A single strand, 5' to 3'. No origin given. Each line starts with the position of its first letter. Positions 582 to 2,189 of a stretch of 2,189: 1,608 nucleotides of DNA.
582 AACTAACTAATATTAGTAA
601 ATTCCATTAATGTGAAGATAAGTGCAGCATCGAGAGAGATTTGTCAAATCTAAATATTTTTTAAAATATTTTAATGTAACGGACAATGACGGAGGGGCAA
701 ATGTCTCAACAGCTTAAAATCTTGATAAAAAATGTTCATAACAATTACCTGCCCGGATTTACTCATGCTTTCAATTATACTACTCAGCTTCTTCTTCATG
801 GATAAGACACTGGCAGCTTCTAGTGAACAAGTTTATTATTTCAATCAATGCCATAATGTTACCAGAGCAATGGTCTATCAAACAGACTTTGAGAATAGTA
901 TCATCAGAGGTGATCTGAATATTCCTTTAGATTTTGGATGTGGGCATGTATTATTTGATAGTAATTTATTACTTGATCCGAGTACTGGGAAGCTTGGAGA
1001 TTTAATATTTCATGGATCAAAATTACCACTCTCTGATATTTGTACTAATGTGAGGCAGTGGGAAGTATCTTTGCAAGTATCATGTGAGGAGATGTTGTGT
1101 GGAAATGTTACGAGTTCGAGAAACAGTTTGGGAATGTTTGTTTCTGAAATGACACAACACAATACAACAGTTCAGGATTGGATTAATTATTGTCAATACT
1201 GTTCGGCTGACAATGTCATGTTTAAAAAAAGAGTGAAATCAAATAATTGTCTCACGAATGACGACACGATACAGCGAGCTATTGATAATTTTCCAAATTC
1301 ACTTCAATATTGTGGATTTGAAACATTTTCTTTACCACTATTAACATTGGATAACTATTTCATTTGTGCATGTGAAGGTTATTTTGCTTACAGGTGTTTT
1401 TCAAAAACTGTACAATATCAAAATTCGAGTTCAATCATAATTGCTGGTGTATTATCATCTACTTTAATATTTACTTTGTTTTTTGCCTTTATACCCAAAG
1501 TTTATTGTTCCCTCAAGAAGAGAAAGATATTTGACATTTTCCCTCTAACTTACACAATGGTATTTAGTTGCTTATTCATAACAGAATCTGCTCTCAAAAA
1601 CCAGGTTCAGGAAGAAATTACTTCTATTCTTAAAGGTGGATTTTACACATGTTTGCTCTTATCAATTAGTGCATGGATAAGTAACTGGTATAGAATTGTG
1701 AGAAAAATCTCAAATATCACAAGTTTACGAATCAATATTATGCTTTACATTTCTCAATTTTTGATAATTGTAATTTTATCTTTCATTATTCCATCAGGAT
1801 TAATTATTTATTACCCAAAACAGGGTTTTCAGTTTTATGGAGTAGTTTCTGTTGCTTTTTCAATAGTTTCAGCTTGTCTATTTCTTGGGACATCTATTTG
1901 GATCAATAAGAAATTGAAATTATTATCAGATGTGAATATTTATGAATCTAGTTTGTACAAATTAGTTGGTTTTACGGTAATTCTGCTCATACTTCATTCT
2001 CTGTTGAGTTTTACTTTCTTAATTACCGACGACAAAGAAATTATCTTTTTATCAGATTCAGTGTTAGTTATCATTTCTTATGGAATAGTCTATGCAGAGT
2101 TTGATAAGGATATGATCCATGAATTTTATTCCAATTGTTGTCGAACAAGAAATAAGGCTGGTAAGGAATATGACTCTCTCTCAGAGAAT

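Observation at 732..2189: Largest gene in the window, a secreted-ectodomain + 7TM receptor-like protein, is missing from the ORF track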

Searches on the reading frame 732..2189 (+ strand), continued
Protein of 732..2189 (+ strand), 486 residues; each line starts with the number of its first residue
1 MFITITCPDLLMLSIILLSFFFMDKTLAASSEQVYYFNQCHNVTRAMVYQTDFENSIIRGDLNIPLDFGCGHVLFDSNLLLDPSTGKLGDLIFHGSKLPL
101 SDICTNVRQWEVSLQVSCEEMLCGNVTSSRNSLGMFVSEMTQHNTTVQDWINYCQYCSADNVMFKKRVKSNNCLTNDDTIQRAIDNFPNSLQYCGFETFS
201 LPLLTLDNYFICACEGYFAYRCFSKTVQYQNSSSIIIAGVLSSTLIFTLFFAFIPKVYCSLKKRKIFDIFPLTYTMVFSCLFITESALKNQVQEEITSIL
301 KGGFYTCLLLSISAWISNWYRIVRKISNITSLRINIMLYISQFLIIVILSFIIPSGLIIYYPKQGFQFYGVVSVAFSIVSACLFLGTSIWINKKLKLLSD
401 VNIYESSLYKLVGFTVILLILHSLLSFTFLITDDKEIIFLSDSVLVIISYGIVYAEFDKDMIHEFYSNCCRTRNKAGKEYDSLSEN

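Call 49: list_cluster_members(proteins=[P0008, P0010, P0011, P0012, P0013, P0014, P0015, P0017, P0019, P0021])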
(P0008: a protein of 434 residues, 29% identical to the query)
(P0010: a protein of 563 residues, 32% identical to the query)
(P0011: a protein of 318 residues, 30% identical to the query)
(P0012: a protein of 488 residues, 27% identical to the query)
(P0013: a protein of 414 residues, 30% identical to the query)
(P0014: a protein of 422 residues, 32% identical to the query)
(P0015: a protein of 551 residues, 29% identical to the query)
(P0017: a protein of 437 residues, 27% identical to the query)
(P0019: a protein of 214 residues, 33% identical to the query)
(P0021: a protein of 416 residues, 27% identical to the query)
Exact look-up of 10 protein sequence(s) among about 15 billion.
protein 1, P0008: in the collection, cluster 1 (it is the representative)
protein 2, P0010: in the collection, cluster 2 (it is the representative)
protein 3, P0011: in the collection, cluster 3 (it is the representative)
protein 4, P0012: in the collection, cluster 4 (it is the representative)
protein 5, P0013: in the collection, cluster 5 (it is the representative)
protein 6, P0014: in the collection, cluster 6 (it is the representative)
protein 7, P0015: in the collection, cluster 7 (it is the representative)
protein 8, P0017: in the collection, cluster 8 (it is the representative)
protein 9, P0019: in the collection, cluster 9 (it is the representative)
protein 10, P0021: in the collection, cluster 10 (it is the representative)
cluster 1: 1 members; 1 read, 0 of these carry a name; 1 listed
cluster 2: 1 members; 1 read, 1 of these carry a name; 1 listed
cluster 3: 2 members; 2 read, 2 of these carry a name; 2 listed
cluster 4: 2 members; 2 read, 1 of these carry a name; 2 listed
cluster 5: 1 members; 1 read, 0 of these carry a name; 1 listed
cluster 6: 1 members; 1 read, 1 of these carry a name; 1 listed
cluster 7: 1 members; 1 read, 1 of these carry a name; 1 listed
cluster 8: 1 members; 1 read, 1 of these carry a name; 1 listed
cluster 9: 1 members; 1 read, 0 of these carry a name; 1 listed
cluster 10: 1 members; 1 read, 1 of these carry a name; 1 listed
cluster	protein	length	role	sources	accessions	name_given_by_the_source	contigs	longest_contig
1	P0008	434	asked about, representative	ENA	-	-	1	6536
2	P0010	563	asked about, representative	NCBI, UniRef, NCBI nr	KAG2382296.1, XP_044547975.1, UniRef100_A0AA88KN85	hypothetical protein C9374_005498 [Naegleria lovaniensis] | Uncharacterized protein n=1 Tax=Naegleria lovaniensis TaxID=51637 RepID=A0AA88KN85_NAELO | uncharacterized protein C9374_005498 [Naegleria lovaniensis]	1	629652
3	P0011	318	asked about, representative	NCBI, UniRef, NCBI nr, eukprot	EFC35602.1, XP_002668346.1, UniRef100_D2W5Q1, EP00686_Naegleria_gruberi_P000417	predicted protein [Naegleria gruberi] | Predicted protein n=1 Tax=Naegleria gruberi TaxID=5762 RepID=D2W5Q1_NAEGR | uncharacterized protein NAEGRDRAFT_76743 [Naegleria gruberi]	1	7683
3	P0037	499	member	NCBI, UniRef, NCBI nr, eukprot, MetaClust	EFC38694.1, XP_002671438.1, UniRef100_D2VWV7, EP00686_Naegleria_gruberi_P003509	predicted protein [Naegleria gruberi] | Predicted protein n=1 Tax=Naegleria gruberi TaxID=5762 RepID=D2VWV7_NAEGR | uncharacterized protein NAEGRDRAFT_73520 [Naegleria gruberi]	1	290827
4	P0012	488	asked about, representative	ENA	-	-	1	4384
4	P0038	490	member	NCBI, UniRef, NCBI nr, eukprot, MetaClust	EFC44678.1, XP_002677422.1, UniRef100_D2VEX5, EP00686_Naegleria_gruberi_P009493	predicted protein [Naegleria gruberi] | Predicted protein n=1 Tax=Naegleria gruberi TaxID=5762 RepID=D2VEX5_NAEGR | uncharacterized protein NAEGRDRAFT_67427 [Naegleria gruberi]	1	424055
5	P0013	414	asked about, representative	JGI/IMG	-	-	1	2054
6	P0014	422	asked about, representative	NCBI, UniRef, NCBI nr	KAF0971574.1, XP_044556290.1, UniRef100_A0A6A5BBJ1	hypothetical protein FDP41_010180 [Naegleria fowleri] | Uncharacterized protein n=1 Tax=Naegleria fowleri TaxID=5763 RepID=A0A6A5BBJ1_NAEFO | uncharacterized protein FDP41_010180 [Naegleria fowleri]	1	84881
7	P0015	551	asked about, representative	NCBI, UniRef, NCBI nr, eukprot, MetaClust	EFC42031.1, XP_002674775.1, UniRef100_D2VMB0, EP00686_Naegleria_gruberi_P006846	predicted protein [Naegleria gruberi] | Predicted protein n=1 Tax=Naegleria gruberi TaxID=5762 RepID=D2VMB0_NAEGR | uncharacterized protein NAEGRDRAFT_70071 [Naegleria gruberi]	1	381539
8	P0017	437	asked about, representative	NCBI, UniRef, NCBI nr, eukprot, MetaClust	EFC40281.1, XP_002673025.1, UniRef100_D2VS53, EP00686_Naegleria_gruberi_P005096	predicted protein [Naegleria gruberi] | Predicted protein n=1 Tax=Naegleria gruberi TaxID=5762 RepID=D2VS53_NAEGR | uncharacterized protein NAEGRDRAFT_71816 [Naegleria gruberi]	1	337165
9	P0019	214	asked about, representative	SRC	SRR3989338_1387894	-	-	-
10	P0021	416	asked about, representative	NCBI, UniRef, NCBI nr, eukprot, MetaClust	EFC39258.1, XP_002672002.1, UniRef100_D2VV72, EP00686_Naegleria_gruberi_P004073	predicted protein [Naegleria gruberi] | Predicted protein n=1 Tax=Naegleria gruberi TaxID=5762 RepID=D2VV72_NAEGR | uncharacterized protein NAEGRDRAFT_72913 [Naegleria gruberi]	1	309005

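Call 57: fold_search(model_id=the predicted structure, library=viral)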
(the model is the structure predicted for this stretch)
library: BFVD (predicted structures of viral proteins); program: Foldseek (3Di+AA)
matches with E <= 10: 209; with E <= 0.001: 0
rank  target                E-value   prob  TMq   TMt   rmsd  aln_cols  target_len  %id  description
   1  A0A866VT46            4.4e-03  1.00  0.34  0.50   6.4       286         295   12  G protein coupled receptor 4B [Elephant endotheliotropic herpesvirus 1A]
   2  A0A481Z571            4.9e-03  1.00  0.31  0.32   9.7       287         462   12  Uncharacterized protein [Pithovirus LCPAC102]
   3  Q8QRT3                8.0e-03  1.00  0.36  0.47   6.9       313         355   10  Envelope glycoprotein US27 [Panine betaherpesvirus 2]
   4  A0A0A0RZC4            1.6e-02  1.00  0.33  0.48  10.4       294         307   11  BILF1 [Ateles paniscus lymphocryptovirus 1]
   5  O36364                2.6e-02  1.00  0.34  0.49   6.7       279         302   10  G protein-coupled receptor A5 [Alcelaphine herpesvirus 1 (strain C500)]
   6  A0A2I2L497            2.6e-02  1.00  0.34  0.37   8.3       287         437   14  Transmembrane domain-containing protein [Orpheovirus IHUMI-LCC2]
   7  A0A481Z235            2.8e-02  0.95  0.22  0.30  11.2       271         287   17  Uncharacterized protein [Pithovirus LCPAC101]
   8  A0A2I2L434            2.9e-02  1.00  0.36  0.55   8.3       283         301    9  Transmembrane domain-containing protein [Orpheovirus IHUMI-LCC2]
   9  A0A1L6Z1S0            3.8e-02  1.00  0.34  0.40   6.3       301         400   10  (no name in the UniProt tables at hand)
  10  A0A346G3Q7            3.8e-02  1.00  0.34  0.45   8.0       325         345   14  (no name in the UniProt tables at hand)
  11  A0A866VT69            3.8e-02  1.00  0.31  0.26   8.2       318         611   12  G protein-coupled receptor 2 [Elephant endotheliotropic herpesvirus 1A]
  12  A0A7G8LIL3            5.8e-02  1.00  0.32  0.54   9.2       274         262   12  Membrane protein [Gordonia phage Rabbitrun]
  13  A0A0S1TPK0            6.0e-02  1.00  0.32  0.43   7.0       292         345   12  G protein-coupled receptor-6.4 [Elephant endotheliotropic herpesvirus 4]
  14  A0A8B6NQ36            6.0e-02  1.00  0.32  0.50   7.8       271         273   11  G-protein coupled receptor 12 [Elephant endotheliotropic herpesvirus 1A]
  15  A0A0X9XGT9            6.6e-02  1.00  0.36  0.51   9.9       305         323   11  Membrane protein BILF1 [Vespertilionid gammaherpesvirus 1]
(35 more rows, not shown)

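Call 60: list_cluster_members(proteins=[P0020, P0022, P0023, P0024, P0025, P0026, P0027, P0028])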
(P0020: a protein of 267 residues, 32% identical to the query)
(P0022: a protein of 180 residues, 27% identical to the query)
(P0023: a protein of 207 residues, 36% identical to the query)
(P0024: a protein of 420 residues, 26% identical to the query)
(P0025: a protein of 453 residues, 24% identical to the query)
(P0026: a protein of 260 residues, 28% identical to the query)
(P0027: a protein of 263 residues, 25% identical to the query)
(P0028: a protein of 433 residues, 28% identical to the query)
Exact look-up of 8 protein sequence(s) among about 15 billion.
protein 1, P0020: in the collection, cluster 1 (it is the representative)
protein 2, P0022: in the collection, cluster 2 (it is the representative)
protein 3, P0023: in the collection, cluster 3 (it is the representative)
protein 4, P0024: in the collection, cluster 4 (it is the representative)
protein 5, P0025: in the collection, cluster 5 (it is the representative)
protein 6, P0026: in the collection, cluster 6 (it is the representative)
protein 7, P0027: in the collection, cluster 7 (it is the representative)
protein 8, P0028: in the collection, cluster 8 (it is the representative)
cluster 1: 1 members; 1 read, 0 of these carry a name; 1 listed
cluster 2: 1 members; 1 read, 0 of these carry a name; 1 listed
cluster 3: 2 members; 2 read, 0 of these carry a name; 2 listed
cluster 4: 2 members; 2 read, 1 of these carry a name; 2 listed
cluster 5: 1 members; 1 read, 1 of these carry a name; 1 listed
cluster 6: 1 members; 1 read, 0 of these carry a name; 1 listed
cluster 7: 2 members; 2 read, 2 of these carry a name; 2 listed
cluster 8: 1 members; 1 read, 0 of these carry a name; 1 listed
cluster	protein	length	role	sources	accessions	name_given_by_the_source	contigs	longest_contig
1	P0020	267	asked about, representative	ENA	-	-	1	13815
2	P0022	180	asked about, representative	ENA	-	-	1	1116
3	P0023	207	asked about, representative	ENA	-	-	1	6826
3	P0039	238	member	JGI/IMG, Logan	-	-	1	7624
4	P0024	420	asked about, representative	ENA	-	-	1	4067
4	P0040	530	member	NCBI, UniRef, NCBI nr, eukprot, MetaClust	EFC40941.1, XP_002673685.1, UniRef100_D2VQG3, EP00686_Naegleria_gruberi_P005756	predicted protein [Naegleria gruberi] | Predicted protein n=1 Tax=Naegleria gruberi TaxID=5762 RepID=D2VQG3_NAEGR | uncharacterized protein NAEGRDRAFT_71216 [Naegleria gruberi]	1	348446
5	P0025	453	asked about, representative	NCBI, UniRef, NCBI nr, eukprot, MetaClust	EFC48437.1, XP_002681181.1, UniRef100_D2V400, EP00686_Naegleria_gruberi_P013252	predicted protein [Naegleria gruberi] | Predicted protein n=1 Tax=Naegleria gruberi TaxID=5762 RepID=D2V400_NAEGR | uncharacterized protein NAEGRDRAFT_63548 [Naegleria gruberi]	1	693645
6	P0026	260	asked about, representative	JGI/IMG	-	-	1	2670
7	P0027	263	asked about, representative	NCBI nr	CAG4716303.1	unnamed protein product [Naegleria fowleri]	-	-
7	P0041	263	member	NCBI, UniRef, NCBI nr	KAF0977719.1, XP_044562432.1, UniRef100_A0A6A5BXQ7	hypothetical protein FDP41_003041 [Naegleria fowleri] | Transmembrane protein n=1 Tax=Naegleria fowleri TaxID=5763 RepID=A0A6A5BXQ7_NAEFO | uncharacterized protein FDP41_003041 [Naegleria fowleri]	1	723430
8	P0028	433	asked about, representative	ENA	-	-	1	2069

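Call 65: find_encoding_contigs(protein=P0005, flank=10000, max_places=2)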
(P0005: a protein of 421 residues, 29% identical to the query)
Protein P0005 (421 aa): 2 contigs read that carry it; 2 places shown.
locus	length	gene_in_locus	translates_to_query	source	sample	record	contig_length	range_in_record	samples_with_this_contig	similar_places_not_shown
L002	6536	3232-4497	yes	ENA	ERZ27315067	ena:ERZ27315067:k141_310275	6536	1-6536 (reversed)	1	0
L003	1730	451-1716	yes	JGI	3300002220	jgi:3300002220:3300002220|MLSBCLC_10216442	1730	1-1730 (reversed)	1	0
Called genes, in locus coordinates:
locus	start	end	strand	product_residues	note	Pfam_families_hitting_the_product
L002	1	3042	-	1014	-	?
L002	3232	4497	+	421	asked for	-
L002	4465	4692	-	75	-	-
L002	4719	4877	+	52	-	-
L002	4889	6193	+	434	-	-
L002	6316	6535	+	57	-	?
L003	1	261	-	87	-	?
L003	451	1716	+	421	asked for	-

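Call 66: find_encoding_contigs(protein=P0002, flank=10000, max_places=2)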
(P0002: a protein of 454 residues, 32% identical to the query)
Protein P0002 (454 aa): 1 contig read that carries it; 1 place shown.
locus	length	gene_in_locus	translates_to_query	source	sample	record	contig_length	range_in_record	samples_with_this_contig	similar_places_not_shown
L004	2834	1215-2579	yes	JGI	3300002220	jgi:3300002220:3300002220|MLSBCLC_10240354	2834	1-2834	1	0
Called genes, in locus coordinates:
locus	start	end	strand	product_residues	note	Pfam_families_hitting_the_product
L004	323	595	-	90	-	-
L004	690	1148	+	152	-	PF12678:zf-rbx1, PF00097:zf-C3HC4 (weak), PF13639:zf-RING_2, PF13923:zf-C3HC4_2, PF17123:zf-RING_11 (weak)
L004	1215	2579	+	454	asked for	-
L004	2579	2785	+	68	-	-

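Call 67: find_encoding_contigs(protein=P0006, flank=10000, max_places=2)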
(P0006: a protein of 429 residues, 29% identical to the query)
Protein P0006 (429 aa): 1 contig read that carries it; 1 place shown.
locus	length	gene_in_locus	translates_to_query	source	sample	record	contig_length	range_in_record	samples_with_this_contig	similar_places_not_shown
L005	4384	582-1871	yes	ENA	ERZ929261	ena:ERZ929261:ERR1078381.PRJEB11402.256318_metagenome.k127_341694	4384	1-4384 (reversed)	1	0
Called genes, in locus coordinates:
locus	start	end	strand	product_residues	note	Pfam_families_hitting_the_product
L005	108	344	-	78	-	-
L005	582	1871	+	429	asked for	-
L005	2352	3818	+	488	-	-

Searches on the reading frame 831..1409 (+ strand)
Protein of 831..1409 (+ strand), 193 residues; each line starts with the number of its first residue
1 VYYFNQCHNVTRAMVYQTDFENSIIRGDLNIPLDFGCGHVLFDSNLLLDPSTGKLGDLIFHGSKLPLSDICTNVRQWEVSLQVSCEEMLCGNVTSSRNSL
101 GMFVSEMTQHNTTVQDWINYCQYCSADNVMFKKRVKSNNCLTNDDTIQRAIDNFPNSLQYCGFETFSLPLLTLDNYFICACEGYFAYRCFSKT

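Call 53: find_homologous_proteins(query=A2, max_evalue=0.001)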
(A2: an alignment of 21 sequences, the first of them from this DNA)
Query A2 (21 sequences) (193 aa, profile of the alignment): 1 proteins with E <= 0.001 among 701 candidates.
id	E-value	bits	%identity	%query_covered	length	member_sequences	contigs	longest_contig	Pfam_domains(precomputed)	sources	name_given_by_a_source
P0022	2.3e-26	111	31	43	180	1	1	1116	-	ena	-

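Call 54: search_solved_structures(query=A2, max_evalue=10)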
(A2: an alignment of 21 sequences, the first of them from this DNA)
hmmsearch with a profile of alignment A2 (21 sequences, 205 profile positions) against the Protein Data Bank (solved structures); distinct sequences matched with E-value up to 10: 0.

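Call 61: search_protein_families(library=pfam, alignment_id=A2, max_evalue=10)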
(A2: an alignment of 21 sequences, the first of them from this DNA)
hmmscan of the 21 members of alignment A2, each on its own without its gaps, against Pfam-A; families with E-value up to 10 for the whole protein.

A. member 1, seq(193 aa): 0 families

B. families by the number of members that match (of 21 scanned): 12 families
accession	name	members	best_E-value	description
PF04181.18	RPAP2_Rtr1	1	0.0039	Rtr1/RPAP2 family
PF03076.19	GP3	1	0.021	Equine arteritis virus GP3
PF08460.16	SH3_5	1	0.026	Bacterial SH3 domain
PF03867.19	FTZ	1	0.029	Fushi tarazu (FTZ), N-terminal region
PF23725.1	Dredd_N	1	0.093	Caspase-8, N-terminal domain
PF25438.1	DUF7896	1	0.12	Domain of unknown function (DUF7896)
PF11183.13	PmrD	1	0.14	Polymyxin resistance protein PmrD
PF16809.10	NleF_casp_inhib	1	0.16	NleF caspase inhibitor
PF03117.19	Herpes_UL49_1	1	0.18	UL49 family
PF05289.16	BLYB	1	0.19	Borrelia hemolysin accessory protein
PF12662.13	cEGF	1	0.72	Complement Clr-like EGF-like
PF04434.22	SWIM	1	5.3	SWIM zinc finger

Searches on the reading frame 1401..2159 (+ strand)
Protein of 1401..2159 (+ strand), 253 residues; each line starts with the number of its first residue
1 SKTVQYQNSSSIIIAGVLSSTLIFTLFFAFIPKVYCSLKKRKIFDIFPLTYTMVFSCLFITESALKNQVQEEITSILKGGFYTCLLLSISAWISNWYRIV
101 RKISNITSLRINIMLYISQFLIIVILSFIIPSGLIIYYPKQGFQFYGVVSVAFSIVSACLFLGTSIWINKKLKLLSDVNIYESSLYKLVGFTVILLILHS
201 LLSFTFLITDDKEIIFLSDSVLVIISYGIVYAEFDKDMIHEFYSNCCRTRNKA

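Call 73: search_solved_structures(query=A3, max_evalue=10)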
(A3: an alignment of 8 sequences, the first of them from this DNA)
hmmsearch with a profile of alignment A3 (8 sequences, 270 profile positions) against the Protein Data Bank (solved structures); distinct sequences matched with E-value up to 10: 3.
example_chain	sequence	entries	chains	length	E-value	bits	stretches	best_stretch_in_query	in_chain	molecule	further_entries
9lts_M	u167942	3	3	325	0.045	16.6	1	84-138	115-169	Reaction center protein M chain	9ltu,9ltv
8yy9_M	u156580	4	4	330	0.071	16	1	84-138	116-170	Reaction center protein M chain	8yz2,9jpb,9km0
9wqv_M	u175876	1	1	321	2.7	10.8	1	84-138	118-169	Reaction center protein M chain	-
